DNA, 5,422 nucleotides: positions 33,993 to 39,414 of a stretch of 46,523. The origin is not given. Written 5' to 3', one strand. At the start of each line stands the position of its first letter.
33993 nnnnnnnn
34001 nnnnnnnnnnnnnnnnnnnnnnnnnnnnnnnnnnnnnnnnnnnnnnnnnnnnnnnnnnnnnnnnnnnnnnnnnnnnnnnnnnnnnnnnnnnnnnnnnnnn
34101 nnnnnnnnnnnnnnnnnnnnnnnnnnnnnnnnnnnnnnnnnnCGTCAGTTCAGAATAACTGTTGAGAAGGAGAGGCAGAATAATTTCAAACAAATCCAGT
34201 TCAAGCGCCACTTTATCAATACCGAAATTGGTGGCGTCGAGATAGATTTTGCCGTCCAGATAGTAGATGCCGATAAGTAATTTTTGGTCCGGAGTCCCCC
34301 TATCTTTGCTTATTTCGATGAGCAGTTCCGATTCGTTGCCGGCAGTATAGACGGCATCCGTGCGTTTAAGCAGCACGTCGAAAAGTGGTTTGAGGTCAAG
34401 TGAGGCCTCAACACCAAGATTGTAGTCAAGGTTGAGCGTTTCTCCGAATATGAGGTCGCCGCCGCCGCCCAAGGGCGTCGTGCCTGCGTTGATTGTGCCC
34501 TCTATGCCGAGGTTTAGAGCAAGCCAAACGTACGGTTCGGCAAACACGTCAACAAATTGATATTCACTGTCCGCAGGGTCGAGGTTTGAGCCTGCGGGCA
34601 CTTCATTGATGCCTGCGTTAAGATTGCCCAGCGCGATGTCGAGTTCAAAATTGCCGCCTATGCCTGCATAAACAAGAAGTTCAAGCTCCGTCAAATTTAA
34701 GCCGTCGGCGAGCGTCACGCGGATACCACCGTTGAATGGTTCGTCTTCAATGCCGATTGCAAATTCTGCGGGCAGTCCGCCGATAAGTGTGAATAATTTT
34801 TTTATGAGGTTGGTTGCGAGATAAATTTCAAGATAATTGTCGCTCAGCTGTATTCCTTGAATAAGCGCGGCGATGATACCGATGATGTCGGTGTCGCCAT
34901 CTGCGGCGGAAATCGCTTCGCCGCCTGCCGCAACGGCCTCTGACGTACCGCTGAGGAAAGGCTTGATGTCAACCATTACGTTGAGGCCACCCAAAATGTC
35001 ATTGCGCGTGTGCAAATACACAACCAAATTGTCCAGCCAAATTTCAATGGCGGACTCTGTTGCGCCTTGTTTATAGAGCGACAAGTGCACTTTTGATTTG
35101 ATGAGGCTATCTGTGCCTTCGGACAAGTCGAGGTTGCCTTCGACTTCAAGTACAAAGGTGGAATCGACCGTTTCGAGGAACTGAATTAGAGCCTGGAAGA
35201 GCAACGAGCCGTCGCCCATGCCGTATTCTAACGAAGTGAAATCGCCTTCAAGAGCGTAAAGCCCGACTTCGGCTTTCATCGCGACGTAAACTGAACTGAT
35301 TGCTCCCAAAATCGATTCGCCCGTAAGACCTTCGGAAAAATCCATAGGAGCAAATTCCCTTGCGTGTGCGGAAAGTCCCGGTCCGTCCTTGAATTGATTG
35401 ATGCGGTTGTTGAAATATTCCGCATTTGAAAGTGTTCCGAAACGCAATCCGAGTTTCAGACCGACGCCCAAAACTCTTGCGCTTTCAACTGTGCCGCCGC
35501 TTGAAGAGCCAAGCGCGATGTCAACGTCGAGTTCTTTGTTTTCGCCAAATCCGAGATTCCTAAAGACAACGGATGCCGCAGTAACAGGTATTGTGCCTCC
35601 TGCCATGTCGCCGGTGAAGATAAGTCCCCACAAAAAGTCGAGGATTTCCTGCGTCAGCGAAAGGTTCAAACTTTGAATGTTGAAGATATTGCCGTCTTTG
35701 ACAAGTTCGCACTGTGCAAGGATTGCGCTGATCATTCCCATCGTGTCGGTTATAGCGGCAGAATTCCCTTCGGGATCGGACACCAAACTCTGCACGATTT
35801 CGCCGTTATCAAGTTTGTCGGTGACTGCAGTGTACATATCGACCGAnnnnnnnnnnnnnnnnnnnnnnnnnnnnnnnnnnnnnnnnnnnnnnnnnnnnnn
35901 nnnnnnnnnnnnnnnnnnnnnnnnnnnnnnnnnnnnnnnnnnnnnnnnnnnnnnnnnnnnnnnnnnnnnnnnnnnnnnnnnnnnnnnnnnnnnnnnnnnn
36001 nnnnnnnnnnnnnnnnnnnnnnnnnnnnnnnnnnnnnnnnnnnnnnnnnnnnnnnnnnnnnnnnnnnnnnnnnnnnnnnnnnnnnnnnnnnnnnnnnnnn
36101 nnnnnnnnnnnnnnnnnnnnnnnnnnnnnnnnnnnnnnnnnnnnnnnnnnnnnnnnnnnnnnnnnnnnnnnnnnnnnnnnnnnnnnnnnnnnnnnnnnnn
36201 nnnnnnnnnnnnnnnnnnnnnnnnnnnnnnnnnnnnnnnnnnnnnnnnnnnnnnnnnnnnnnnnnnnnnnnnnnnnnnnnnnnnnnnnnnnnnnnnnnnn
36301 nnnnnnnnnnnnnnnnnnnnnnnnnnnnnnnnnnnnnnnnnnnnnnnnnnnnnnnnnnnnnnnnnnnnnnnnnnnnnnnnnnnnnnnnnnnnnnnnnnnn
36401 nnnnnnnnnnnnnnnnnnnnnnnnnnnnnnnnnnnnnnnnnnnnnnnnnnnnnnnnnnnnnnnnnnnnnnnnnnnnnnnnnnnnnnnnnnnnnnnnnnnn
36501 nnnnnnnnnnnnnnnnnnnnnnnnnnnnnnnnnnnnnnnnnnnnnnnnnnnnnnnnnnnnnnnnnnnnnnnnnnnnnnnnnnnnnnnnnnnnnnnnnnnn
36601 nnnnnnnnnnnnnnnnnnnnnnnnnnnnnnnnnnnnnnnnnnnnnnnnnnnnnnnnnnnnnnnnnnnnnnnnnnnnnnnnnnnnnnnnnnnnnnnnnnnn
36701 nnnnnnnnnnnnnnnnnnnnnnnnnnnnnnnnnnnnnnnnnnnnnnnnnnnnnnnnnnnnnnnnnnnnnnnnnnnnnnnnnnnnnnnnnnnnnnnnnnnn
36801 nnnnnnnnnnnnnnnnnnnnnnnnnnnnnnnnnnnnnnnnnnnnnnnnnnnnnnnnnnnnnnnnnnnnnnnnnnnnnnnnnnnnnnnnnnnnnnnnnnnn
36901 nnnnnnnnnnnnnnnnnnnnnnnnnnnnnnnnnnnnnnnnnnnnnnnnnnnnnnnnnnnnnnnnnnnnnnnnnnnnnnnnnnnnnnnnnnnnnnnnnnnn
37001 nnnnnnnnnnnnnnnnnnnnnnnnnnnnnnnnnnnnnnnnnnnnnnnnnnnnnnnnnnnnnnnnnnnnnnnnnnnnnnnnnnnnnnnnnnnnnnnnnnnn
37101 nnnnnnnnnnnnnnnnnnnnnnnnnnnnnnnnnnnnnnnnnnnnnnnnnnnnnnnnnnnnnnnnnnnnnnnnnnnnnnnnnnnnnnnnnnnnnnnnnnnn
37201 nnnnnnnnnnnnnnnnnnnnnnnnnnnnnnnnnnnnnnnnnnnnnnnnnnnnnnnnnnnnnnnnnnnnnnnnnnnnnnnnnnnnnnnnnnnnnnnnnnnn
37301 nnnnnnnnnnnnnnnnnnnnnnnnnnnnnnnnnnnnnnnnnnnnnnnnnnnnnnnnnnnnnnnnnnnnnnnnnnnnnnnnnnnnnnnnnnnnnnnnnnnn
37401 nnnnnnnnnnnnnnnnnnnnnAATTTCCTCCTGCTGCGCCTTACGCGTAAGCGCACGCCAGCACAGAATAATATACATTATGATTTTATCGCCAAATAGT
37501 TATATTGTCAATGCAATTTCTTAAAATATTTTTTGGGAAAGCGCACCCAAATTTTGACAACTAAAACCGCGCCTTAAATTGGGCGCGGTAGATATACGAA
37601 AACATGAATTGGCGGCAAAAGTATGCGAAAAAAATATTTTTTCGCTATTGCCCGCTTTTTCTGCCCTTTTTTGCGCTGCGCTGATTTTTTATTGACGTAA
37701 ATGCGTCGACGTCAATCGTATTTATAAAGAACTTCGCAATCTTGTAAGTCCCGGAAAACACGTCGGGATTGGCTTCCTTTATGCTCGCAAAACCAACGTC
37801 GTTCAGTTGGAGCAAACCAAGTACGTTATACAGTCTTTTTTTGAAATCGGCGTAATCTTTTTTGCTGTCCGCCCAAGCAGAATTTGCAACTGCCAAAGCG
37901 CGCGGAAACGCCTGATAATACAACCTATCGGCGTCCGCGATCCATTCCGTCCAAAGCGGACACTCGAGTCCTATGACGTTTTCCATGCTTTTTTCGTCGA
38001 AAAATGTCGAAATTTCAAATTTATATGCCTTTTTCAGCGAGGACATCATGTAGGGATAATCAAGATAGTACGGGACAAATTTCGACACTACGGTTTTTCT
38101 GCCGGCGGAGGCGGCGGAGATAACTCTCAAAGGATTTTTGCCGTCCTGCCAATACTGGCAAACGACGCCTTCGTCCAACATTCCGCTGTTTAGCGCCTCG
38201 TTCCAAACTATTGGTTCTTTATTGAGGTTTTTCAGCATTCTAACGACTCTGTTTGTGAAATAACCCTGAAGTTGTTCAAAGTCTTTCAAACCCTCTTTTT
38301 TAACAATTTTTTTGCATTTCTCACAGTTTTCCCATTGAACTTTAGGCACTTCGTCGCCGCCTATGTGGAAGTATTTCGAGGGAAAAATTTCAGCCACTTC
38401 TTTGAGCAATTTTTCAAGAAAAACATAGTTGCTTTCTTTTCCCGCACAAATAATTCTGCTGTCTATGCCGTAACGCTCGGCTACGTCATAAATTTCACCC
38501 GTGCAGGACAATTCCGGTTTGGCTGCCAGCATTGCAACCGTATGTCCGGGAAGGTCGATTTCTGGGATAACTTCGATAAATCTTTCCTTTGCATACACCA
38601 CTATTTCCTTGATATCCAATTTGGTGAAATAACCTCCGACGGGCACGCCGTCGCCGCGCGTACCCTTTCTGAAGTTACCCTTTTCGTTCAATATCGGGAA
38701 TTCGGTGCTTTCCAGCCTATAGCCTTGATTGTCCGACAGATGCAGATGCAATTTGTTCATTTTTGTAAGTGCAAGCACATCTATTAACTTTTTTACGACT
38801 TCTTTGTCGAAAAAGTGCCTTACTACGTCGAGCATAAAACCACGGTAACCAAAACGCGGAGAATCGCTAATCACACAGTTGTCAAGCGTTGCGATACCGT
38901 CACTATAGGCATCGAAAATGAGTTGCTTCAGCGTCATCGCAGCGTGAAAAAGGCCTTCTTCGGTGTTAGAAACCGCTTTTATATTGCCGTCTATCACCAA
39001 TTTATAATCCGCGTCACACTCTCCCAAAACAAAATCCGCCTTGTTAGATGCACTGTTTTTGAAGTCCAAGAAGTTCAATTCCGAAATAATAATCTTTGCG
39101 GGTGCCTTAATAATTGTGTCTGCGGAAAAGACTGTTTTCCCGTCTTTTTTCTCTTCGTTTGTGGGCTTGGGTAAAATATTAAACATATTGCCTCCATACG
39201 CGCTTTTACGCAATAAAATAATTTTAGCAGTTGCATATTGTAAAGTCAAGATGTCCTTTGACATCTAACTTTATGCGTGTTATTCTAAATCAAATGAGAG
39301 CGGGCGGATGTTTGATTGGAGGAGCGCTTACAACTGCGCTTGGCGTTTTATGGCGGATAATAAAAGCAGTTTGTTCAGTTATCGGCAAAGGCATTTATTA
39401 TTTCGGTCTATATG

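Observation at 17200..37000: Recurring module-end signature G-[IV]-Y-[YL]-x(2-6)-[IL]-[YFW]-[ILV]-D-x(3)-L-G repeated at least 15 times with low overall identity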

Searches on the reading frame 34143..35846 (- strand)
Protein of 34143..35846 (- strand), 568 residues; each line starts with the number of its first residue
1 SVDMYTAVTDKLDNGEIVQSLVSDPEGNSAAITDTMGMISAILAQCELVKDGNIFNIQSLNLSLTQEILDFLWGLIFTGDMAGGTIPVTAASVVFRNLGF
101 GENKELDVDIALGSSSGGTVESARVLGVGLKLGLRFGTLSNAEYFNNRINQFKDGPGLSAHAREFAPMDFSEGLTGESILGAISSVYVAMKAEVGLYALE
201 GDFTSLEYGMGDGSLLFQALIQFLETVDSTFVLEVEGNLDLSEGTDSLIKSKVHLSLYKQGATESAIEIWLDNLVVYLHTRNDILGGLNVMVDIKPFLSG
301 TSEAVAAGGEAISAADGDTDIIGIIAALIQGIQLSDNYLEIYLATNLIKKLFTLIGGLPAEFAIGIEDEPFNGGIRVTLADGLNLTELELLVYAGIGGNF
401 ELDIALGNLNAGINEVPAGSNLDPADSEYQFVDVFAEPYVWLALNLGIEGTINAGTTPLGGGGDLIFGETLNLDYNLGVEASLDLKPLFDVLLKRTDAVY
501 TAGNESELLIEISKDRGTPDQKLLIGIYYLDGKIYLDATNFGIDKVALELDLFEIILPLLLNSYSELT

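Call 58: find_related_loci(query=window:34143-35846:-, collection=genome_contigs, flank=3000)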
Query window:34143-35846:- (568 aa) in genome_contigs; peptide patterns used: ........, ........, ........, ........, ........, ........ (x = any residue, [..] = any of these).
87 stretches matched a pattern; 1 encode a relative of the query (tblastn E <= 1e-3); 1 distinct loci.
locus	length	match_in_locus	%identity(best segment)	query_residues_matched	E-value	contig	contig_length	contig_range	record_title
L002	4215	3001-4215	89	1-405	0e+0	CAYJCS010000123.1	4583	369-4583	MAG TPA_asm: uncultured Bacteroidaceae bacterium isolate ERP122455_co2_178 genome assembly, contig: NODE_8438_length_458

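Call 62: predict_structure(alignment_id=A4)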
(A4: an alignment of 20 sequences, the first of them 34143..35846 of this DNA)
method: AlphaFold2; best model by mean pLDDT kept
length: 568 residues; sequences in the alignment: 20
mean_pLDDT: 60.9   pTM: 0.39
mean pLDDT of the five models: 60.9, 55.8, 53.7, 50.8, 50.3
residues with pLDDT >= 90: 0; 70-90: 190; 50-70: 231; < 50: 147
segments of 3 or more residues with pLDDT < 50: 1-5, 14-31, 51-55, 138-141, 149-176, 200-226, 300-330, 353-366, 460-462, 566-568
pLDDT, mean of each block of 10 residues (from residue 1): 48 42 37 58 65 55 73 64 60 70 68 60 62 58 49 35 27 47 72 70 39 44 51 81 62 81 78 79 65 66 33 36 45 61 55 46 46 69 64 68 75 68 63 63 73 66 65 78 73 66 73 73 78 73 68 70 52
secondary structure, 60 per line:
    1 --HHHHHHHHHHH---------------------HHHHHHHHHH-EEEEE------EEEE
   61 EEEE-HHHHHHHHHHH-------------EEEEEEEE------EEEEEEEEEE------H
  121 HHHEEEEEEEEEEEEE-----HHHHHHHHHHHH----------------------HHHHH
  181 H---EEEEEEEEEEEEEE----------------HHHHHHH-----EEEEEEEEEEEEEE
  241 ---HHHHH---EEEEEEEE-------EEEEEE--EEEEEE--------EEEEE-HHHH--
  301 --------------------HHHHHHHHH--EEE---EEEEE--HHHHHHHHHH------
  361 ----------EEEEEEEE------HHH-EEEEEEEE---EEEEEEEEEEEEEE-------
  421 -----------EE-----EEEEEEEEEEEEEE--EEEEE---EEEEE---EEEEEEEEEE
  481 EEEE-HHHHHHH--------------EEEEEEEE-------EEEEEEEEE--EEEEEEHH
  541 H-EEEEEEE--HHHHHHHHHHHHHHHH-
elements in order: H3-13 H35-44 E46-50 E57-64 H66-76 E90-97 E104-113 H120-123 E124-136 H142-153 H176-181 E185-198 H215-221 E227-240 H244-248 E252-259 E267-272 E275-280 E289-293 H295-298 H321-329 E332-334 E338-342 H345-354 E371-378 E389-396 E400-413 E439-452 E455-459 E463-467 E471-484 H486-492 E507-514 E522-530 E533-538 E543-549 H552-567

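Call 88: fold_search(model_id=the predicted structure, library=pdb)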
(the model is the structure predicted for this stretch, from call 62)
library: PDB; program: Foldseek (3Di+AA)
matches with E <= 10: 407; with E <= 0.001: 0
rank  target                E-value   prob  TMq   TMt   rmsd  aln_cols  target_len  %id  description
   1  6ekv                  8.7e-03  0.06  0.06  0.06  34.5       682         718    9  Structure of OrfX2 from Clostridium botulinum A2 (released 2017-10-25)
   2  1tlw_A                3.2e-02  0.08  0.08  0.14  29.6       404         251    7  Tsx structure complexed with thymidine (released 2004-08-24)
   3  8fbf_B                3.2e-02  0.04  0.07  0.06  33.4       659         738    8  Crystal structure of OrfX2 from Clostridium botulinum E1 (released 2022-12-21)
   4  9d4a_A                4.8e-02  0.07  0.09  0.03  28.6       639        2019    6  Atomic model of Ketoacyl Reductase domain and 4 helical bundle of S. cerevisiae Fatty Acid Synthase (FAS) in complex w (released 2025-08-20)
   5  2f1v_A                5.9e-02  0.05  0.05  0.11  31.1       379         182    7  Outer membrane protein OmpW (released 2006-01-24)
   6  5mdo_A                6.3e-02  0.13  0.08  0.12  31.1       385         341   11  Crystal structure of in vitro folded Chitoporin VhChip from Vibrio harveyi (crystal form I) (released 2017-12-20)
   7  5yvf_B                7.7e-02  0.20  0.12  0.20  29.0       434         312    6  Crystal structure of BFA1 (released 2018-08-08)
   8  8y9b_B                8.1e-02  0.10  0.06  0.03  29.1       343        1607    6  TcdB1 in complex with mini-binder (released 2024-08-28)
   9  8fbf_A                1.0e-01  0.03  0.06  0.05  33.6       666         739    7  Crystal structure of OrfX2 from Clostridium botulinum E1 (released 2022-12-21)
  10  5yvf_C                1.3e-01  0.18  0.13  0.21  28.6       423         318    6  Crystal structure of BFA1 (released 2018-08-08)
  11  7e4h_A                1.3e-01  0.06  0.10  0.11  28.3       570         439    7  Cryo-EM structure of the yeast mitochondrial SAM-Tom40 complex at 3.0 angstrom (released 2021-09-01)
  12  3wjt                  1.7e-01  0.35  0.12  0.29  12.8       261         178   10  Crystal structure of the L68D variant of mLolB (released 2014-03-05)
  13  5iv8_C                1.9e-01  0.04  0.08  0.09  35.3       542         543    9  The LPS Transporter LptDE from Klebsiella pneumoniae, core complex (released 2016-05-18)
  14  1tlw_B                2.0e-01  0.06  0.08  0.15  27.8       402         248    7  Tsx structure complexed with thymidine (released 2004-08-24)
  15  5kbz_B                2.1e-01  0.05  0.07  0.11  29.7       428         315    9  Structure of the PksA Product Template domain in complex with a phosphopantetheine mimetic (released 2017-05-10)
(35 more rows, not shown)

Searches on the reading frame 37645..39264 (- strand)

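Call 6: search_protein_families(library=pfam, proteins=[window:37645-39264:-])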
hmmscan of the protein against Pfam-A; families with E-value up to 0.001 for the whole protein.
window:37645-39264:- (539 aa): 2 families
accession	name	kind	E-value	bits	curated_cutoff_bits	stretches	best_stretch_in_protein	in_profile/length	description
PF00728.28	Glyco_hydro_20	-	5.2e-99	332.3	22.3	1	138-465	1-346/348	Glycosyl hydrolase family 20, catalytic domain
PF02838.20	Glyco_hydro_20b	-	1.2e-05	26.5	26.1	0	85-134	76-123/124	Glycosyl hydrolase family 20, domain 2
